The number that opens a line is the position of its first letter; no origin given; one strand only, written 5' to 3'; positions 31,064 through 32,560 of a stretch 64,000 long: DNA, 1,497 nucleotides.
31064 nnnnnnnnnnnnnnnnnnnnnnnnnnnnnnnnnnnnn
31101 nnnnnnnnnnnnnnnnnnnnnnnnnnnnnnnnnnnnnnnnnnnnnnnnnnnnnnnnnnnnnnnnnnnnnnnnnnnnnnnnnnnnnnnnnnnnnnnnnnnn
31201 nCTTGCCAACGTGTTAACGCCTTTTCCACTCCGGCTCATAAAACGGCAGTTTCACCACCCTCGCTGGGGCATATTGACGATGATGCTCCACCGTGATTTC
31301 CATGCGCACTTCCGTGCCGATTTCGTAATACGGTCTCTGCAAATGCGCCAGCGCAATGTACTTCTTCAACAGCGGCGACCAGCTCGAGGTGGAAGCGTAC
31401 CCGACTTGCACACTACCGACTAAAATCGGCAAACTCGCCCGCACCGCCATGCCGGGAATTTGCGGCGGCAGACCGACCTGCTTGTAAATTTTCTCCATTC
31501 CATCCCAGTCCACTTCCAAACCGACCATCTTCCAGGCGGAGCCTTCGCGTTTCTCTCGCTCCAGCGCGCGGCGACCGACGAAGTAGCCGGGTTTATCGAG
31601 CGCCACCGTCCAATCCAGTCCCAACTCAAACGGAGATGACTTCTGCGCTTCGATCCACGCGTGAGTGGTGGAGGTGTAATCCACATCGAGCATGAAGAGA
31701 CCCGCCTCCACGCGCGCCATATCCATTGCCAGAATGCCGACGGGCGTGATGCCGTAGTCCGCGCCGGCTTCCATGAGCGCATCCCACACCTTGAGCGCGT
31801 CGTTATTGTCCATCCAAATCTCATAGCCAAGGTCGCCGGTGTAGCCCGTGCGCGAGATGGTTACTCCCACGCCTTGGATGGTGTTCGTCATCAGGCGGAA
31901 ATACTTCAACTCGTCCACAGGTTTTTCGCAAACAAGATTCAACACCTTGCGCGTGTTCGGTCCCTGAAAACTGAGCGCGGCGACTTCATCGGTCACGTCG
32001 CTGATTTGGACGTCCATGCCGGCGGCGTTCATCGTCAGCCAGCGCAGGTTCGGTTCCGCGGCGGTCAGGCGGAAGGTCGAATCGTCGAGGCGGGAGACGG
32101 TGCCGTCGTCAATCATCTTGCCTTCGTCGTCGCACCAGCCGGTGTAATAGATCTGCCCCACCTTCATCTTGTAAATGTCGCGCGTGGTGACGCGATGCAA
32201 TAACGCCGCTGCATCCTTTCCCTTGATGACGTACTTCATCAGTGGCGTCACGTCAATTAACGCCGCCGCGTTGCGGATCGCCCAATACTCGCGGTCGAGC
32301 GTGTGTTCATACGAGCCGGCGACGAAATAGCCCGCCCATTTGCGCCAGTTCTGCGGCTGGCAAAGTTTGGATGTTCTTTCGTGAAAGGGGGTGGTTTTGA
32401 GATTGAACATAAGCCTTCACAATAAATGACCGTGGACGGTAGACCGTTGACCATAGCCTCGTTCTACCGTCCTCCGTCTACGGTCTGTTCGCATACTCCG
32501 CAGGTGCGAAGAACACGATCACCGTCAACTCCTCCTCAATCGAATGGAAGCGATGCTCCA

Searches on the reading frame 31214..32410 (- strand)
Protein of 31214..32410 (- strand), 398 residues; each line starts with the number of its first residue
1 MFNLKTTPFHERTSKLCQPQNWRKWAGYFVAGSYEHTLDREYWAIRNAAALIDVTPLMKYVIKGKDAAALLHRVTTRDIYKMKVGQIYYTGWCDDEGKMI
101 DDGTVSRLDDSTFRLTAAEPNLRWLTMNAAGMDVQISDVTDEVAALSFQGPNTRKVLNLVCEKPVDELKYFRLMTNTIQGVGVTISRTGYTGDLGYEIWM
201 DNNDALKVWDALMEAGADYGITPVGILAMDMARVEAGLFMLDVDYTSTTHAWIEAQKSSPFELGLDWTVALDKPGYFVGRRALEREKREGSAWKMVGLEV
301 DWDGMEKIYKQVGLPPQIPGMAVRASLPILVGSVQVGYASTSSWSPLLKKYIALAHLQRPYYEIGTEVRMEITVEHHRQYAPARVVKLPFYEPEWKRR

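Call 53: search_protein_families(library=pfam, proteins=[window:31214-32410:-], max_evalue=0.001)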
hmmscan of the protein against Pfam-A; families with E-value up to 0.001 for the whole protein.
window:31214-32410:- (398 aa): 2 families
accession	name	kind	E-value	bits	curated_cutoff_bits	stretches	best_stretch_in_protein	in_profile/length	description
PF01571.26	GCV_T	-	8.9e-63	212.3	25.6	1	21-251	11-247/255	Aminomethyltransferase folate-binding domain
PF08669.17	GCV_T_C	-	1.1e-11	44.9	25.9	1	311-391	3-79/80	Glycine cleavage T-protein C-terminal barrel domain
